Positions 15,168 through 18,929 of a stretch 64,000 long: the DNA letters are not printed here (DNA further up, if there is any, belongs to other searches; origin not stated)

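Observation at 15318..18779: Gene B architecture: putative nuclease fold plus a non-canonical P-loop NTPase in one 1153-aa protein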

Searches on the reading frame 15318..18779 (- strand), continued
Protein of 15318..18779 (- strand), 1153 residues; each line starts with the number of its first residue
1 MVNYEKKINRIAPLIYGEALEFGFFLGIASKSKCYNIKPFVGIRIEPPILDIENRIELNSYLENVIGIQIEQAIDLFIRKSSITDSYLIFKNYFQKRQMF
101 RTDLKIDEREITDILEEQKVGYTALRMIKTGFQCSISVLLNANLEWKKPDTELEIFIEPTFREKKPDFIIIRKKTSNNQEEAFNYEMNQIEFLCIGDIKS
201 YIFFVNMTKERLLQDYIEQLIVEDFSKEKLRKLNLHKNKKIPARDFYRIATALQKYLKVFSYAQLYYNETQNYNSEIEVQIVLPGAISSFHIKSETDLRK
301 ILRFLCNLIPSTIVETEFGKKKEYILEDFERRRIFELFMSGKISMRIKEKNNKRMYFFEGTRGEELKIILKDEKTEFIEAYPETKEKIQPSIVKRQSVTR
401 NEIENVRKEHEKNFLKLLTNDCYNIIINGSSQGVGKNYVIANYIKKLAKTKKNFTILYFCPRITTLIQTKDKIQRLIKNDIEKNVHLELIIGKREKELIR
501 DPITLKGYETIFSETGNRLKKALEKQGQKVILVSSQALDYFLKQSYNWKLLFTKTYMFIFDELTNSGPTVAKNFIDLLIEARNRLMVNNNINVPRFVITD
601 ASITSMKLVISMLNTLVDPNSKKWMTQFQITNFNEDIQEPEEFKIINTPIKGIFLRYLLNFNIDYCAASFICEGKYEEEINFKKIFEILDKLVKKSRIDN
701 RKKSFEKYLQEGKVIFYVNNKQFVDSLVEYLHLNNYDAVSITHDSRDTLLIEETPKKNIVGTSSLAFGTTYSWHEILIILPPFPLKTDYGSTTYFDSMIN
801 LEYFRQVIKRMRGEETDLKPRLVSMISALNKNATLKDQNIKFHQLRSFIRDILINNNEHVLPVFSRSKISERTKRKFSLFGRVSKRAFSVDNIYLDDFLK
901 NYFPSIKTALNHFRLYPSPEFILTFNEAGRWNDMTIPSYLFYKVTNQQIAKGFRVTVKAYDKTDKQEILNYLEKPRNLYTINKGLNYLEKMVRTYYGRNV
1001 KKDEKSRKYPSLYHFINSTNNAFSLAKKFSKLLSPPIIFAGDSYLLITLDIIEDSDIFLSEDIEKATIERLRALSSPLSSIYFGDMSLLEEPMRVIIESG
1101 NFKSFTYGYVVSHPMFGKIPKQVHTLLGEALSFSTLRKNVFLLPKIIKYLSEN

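Call 49: search_protein_families(library=pfam, proteins=[L008:11751-15317:+, L003:11584-13530:+, L005:7531-8361:+, L003:4829-7981:+, L004:4099-7461:+, L008:5033-7957:+, L003:7959-11579:+, L004:7467-11186:+, L008:7941-11384:+, L005:3171-6311:+], max_evalue=0.01)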
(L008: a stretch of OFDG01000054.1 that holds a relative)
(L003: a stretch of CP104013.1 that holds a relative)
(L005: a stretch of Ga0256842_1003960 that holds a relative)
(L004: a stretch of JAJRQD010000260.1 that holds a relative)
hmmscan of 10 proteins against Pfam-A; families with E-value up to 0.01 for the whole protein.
L008:11751-15317:+ (1189 aa): 20 families
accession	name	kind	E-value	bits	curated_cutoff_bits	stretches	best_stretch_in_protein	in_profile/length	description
PF07719.23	TPR_2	-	3.3e-44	145.8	27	6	172-203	2-33/34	Tetratricopeptide repeat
PF00515.34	TPR_1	-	1.3e-39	132.9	27.8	6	172-203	2-33/34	Tetratricopeptide repeat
PF13181.12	TPR_8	-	1e-29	100.6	25.7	5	57-87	3-33/34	Tetratricopeptide repeat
PF14559.12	TPR_19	-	4e-27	94.8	25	3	67-128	3-64/68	Tetratricopeptide repeat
PF13424.12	TPR_12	-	8.9e-24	83.9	30.1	3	57-118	5-74/77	Tetratricopeptide repeat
PF13432.12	TPR_16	-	1.3e-23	83.5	32.7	3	27-88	3-64/65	Tetratricopeptide repeat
PF13428.12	TPR_14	-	2.4e-22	77.6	23.5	0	283-318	8-43/44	Tetratricopeptide repeat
PF12895.13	ANAPC3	-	5.6e-22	78.3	27.2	4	133-196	20-81/82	Anaphase-promoting complex, cyclosome, subunit 3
PF13174.12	TPR_6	-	1.5e-21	75.9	26.3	1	173-203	2-32/33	Tetratricopeptide repeat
PF13371.12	TPR_9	-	1.3e-16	60.8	35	2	33-91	7-65/73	Tetratricopeptide repeat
PF13414.12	TPR_11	-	8.4e-16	57.8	26.8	2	283-324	1-42/42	TPR repeat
PF13431.12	TPR_17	-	4.5e-10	39.4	24.4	0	299-330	2-33/34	Tetratricopeptide repeat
PF13176.12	TPR_7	-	1.3e-09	37.9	27.9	0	57-86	1-32/36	Tetratricopeptide repeat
PF23914.1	TPR_CcmH_CycH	-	3.9e-07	30.5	42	0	59-168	54-152/158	Cytochrome c-type biogenesis protein H TPR domain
PF14853.12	Fis1_TPR_C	-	8.3e-07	29.5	25.3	1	100-137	12-49/53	Fis1 C-terminal tetratricopeptide repeat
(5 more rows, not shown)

L003:11584-13530:+ (648 aa): 2 families
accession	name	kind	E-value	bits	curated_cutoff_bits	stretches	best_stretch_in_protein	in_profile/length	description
PF08867.16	FRG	-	6.7e-16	59.4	25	1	46-167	2-92/94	FRG domain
PF03167.25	UDG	-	4.3e-07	30.5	24.3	1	503-628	48-124/141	Uracil DNA glycosylase superfamily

L005:7531-8361:+ (277 aa): 1 family
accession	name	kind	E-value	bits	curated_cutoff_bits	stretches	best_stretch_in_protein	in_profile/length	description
PF16795.10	Phage_integr_3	-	2.9e-45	154.5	27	1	113-273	2-161/161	Archaeal phage integrase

L003:4829-7981:+ (1051 aa): 0 families

L004:4099-7461:+ (1121 aa): 1 family
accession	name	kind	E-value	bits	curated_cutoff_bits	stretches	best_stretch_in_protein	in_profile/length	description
PF20231.3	DUF6589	-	0.0048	16.1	27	0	774-872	229-313/410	Family of unknown function (DUF6589)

L008:5033-7957:+ (975 aa): 0 families

L003:7959-11579:+ (1206 aa): 1 family
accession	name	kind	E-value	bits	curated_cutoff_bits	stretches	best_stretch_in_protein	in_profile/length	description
PF04851.21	ResIII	-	8.1e-05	23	22.5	1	420-604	8-134/164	Type III restriction enzyme, res subunit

L004:7467-11186:+ (1239 aa): 1 family
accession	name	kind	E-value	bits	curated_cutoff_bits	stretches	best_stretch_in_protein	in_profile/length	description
PF04851.21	ResIII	-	0.00087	19.7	22.5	0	460-541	32-111/164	Type III restriction enzyme, res subunit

L008:7941-11384:+ (1148 aa): 0 families

L005:3171-6311:+ (1047 aa): 1 family
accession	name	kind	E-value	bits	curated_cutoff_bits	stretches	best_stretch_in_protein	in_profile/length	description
PF00270.35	DEAD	-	0.0024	18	26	0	366-531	8-144/167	DEAD/DEAH box helicase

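Call 51: search_protein_families(library=pfam, alignment_id=A3, max_evalue=1)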
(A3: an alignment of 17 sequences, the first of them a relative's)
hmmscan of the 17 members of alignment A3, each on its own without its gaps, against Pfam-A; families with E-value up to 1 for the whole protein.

A. member 1, P0001 (1153 aa): 3 families
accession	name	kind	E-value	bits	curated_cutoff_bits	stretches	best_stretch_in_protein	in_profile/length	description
PF04851.21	ResIII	-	1.7e-06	28.5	22.5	1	412-563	13-134/164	Type III restriction enzyme, res subunit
PF12775.13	AAA_7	-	0.028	14.4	25.8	1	404-483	15-88/181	P-loop containing dynein motor region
PF00175.26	NAD_binding_1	-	0.17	13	22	1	346-430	18-100/109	Oxidoreductase NAD-binding domain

B. families by the number of members that match (of 17 scanned): 26 families (the first 25 are shown)
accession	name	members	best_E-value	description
PF04851.21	ResIII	15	8.4e-08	Type III restriction enzyme, res subunit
PF00270.35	DEAD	5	3.1e-06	DEAD/DEAH box helicase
PF00271.37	Helicase_C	2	0.0002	Helicase conserved C-terminal domain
PF13245.12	AAA_19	2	0.11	AAA domain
PF14593.12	PH_3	1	0.0047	PH domain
PF09153.16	MGMT_N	1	0.011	Methylated DNA-protein cysteine methyltransferase, N-terminal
PF12775.13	AAA_7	1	0.028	P-loop containing dynein motor region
PF20111.4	DUF6501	1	0.032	Family of unknown function (DUF6501)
PF24883.2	NPHP3_N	1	0.039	Nephrocystin 3, N-terminal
PF20713.2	DUF6826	1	0.04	Domain of unknown function (DUF6826)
PF00849.27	PseudoU_synth_2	1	0.049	RNA pseudouridylate synthase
PF03026.21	CM1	1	0.1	Influenza C virus M1 protein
PF15821.10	DUF4709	1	0.12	Domain of unknown function (DUF4709)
PF07652.20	Flavi_DEAD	1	0.12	Flavivirus DEAD domain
PF21579.3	PabTrmU54_TRAM_dom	1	0.14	tRNA (uracil(54)-C(5))-methyltransferase, TRAM domain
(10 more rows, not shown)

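Call 54: predict_structure(alignment_id=A4)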
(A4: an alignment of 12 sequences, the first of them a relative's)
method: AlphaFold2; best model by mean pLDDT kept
length: 1153 residues; sequences in the alignment: 12
mean_pLDDT: 72.9   pTM: 0.77
mean pLDDT of the five models: 72.9, 71.4, 71.0, 70.1, 69.8
residues with pLDDT >= 90: 203; 70-90: 541; 50-70: 230; < 50: 179
segments of 3 or more residues with pLDDT < 50: 1-12, 34-55, 64-68, 74-98, 100-106, 177-185, 226-232, 234-238, 343-383, 494-511, 784-792, 883-891, 1150-1153
pLDDT, mean of each block of 10 residues (from residue 1): 33 62 75 46 29 48 49 46 36 47 48 53 67 84 80 75 78 59 52 88 63 58 51 51 70 85 87 87 86 88 80 65 73 79 45 43 37 32 64 88 90 95 93 88 90 89 83 81 77 48 42 74 89 86 83 93 86 93 82 89 89 92 83 74 92 91 90 76 90 82 85 88 81 88 61 71 75 89 42 55 83 71 87 76 80 80 85 76 45 69 82 84 65 68 71 83 84 81 86 75 85 91 90 75 72 54 65 71 78 70 68 78 85 80 61 38
secondary structure, 60 per line:
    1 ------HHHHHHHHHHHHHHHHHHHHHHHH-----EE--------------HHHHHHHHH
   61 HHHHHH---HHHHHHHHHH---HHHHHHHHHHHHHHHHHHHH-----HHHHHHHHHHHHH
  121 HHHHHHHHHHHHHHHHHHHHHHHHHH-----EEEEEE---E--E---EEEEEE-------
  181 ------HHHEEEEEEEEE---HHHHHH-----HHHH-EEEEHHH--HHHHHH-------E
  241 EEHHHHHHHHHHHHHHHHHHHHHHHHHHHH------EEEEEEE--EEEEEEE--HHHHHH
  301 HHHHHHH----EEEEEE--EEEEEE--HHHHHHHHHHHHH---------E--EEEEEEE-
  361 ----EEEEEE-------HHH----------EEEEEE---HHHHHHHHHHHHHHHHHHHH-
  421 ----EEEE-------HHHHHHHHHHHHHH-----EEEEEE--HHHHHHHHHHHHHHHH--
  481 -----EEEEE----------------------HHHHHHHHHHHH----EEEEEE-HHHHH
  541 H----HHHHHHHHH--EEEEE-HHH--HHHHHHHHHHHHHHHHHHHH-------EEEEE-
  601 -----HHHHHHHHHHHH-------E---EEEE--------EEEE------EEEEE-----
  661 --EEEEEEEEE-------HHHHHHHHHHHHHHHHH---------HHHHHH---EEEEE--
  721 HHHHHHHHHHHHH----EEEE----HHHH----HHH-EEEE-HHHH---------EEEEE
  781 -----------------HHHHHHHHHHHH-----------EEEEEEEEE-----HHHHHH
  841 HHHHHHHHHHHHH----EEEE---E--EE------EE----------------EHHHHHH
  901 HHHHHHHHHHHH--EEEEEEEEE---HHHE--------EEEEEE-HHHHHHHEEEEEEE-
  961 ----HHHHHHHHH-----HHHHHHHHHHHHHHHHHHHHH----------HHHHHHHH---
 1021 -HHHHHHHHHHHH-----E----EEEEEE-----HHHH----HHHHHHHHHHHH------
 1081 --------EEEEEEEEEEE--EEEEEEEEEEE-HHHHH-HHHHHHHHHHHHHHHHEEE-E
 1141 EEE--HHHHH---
elements in order (helices of 4 or more, strands of 3 or more residues): H7-30 H52-66 H70-79 H83-102 H108-146 E152-157 E168-173 E190-198 H202-207 H213-216 E218-221 H227-232 E240-242 H243-270 E277-283 E286-292 H295-307 E312-317 E320-325 H328-340 E353-359 E365-370 E391-396 H400-419 E425-428 H436-449 E455-460 H463-478 E486-490 H513-524 E529-534 H536-541 H546-554 E557-561 H568-587 E595-599 H606-617 E629-632 E641-644 E651-655 E663-671 H679-695 H705-710 E714-718 H721-733 E738-741 H746-749 E758-761 H763-766 E776-780 H798-809 E821-829 H835-853 E858-861 H895-912 E915-923 E939-944 H946-952 E953-959 H965-973 H979-999 H1010-1017 H1022-1033 E1044-1049 H1055-1058 H1063-1074 E1089-1099 E1102-1112 H1114-1118 H1120-1135 E1136-1138 E1140-1143 H1146-1150

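Call 71: find_related_loci(query=A4, collection=viral_contigs, flank=8000)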
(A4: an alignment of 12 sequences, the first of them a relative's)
Query A4 (1153 aa) in viral_contigs; peptide patterns used: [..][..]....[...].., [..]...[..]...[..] (x = any residue, [..] = any of these).
95 stretches matched a pattern, but none encodes a relative of the query by tblastn (E <= 1e-3).

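Call 100: search_protein_families(library=pfam, proteins=[L003:326-1555:-, L003:2273-3019:-, L003:2988-4100:-, L003:13596-14660:-, L004:2683-3225:-, L004:3201-3944:-, L008:466-1611:-, L008:3240-4097:-, L008:15320-16510:-, L006:5567-6367:-], max_evalue=0.01)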
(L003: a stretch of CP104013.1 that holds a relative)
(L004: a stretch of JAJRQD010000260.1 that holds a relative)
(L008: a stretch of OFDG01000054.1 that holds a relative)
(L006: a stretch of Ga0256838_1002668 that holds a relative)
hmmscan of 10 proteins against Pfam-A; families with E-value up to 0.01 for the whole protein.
L003:326-1555:- (409 aa): 0 families

L003:2273-3019:- (248 aa): 0 families

L003:2988-4100:- (370 aa): 6 families
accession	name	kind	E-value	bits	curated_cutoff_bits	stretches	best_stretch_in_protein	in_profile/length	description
PF01022.26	HTH_5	-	2e-05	24.8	22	1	293-329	10-45/47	Bacterial regulatory protein, arsR family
PF01325.25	Fe_dep_repress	-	0.00052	20.6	26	1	279-334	1-57/60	Iron dependent repressor, N-terminal DNA binding domain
PF12840.13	HTH_20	-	0.00062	20.1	27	1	295-329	14-48/51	Helix-turn-helix domain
PF00005.33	ABC_tran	-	0.0023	19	25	1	82-124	14-52/137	ABC transporter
PF08279.18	HTH_11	-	0.0038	17.5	25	1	290-331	7-47/55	HTH domain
PF12802.13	MarR_2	-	0.0048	17.5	27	1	293-333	13-54/61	MarR family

L003:13596-14660:- (354 aa): 2 families
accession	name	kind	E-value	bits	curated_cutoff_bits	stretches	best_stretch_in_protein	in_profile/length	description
PF18818.7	MPTase-PolyVal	-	1e-07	32.5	27.5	1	193-240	23-69/126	Zincin-like metallopeptidase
PF08401.16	ArdcN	-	0.00082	20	22.6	1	60-146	42-122/123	N-terminal domain of anti-restriction factor ArdC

L004:2683-3225:- (180 aa): 3 families
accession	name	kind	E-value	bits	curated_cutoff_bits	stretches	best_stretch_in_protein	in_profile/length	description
PF10117.15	McrBC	-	1.3e-14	54.3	23.9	1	3-97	188-280/318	McrBC 5-methylcytosine restriction system component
PF13588.12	HSDR_N_2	-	0.0037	17.8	25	1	36-115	2-79/110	Type I restriction enzyme R protein N terminus (HSDR_N)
PF20247.3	DUF6602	-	0.0039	17.5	27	1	33-91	15-65/104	Domain of unknown function (DUF6602)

L004:3201-3944:- (247 aa): 4 families
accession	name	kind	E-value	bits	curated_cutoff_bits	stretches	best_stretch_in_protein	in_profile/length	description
PF12773.13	DZR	-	0.00098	19.7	27.3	0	50-81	3-33/45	Double zinc ribbon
PF02132.21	RecR_ZnF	-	0.0027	17.9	22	1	140-156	3-19/21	RecR, Cys4-zinc finger domain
PF13248.11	Zn_ribbon_3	-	0.0037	17.1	27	0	50-68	7-25/26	zinc-ribbon domain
PF18912.6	DZR_2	-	0.0087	16.3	27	0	49-81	11-45/56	Double zinc ribbon domain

L008:466-1611:- (382 aa): 2 families
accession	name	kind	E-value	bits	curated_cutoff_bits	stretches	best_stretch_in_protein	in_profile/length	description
PF09511.15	RNA_lig_T4_1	-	7e-22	78.8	28.3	1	74-259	2-227/227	RNA ligase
PF09414.15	RNA_ligase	-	0.00025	21.6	27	1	111-249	4-159/171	RNA ligase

L008:3240-4097:- (286 aa): 9 families
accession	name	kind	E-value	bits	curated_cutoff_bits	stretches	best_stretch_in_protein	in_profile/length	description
PF13614.12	AAA_31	-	9.9e-52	175.9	27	1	27-209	1-177/177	AAA domain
PF01656.29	CbiA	-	1.2e-29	103.3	25.4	1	30-259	1-124/125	CobQ/CobB/MinD/ParA nucleotide binding domain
PF10609.15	ParA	-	8.2e-17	61.9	27.1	1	26-280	2-245/246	NUBPL iron-transfer P-loop NTPase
PF00142.24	Fer4_NifH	-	1.6e-11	44.7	25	2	202-284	169-248/271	4Fe-4S iron sulfur cluster binding proteins, NifH/frxC family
PF09140.17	MipZ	-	1.6e-10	41.2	20.7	1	29-67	2-40/262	ATPase MipZ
PF06564.18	CBP_BcsQ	-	6.9e-10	39.3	21.3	1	27-156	1-123/234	Cellulose biosynthesis protein BcsQ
PF02374.21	ArsA_ATPase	-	5.4e-08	32.8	24.3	1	35-158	8-134/305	Anion-transporting ATPase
PF07015.17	VirC1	-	0.00013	21.8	24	0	27-66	1-40/231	VirC1 protein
PF13500.12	AAA_26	-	0.00014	22.2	27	0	204-251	154-195/198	AAA domain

L008:15320-16510:- (397 aa): 3 families
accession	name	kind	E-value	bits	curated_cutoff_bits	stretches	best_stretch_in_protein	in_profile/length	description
PF11523.13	DUF3223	-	1.5e-08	35.5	21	1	244-315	2-75/75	Protein of unknown function (DUF3223)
PF13456.12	RVT_3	-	0.00018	21.9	21.6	1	30-150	2-120/123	Reverse transcriptase-like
PF00075.30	RNase_H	-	0.003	18.2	25.8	1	24-105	2-73/141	RNase H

L006:5567-6367:- (267 aa): 0 families
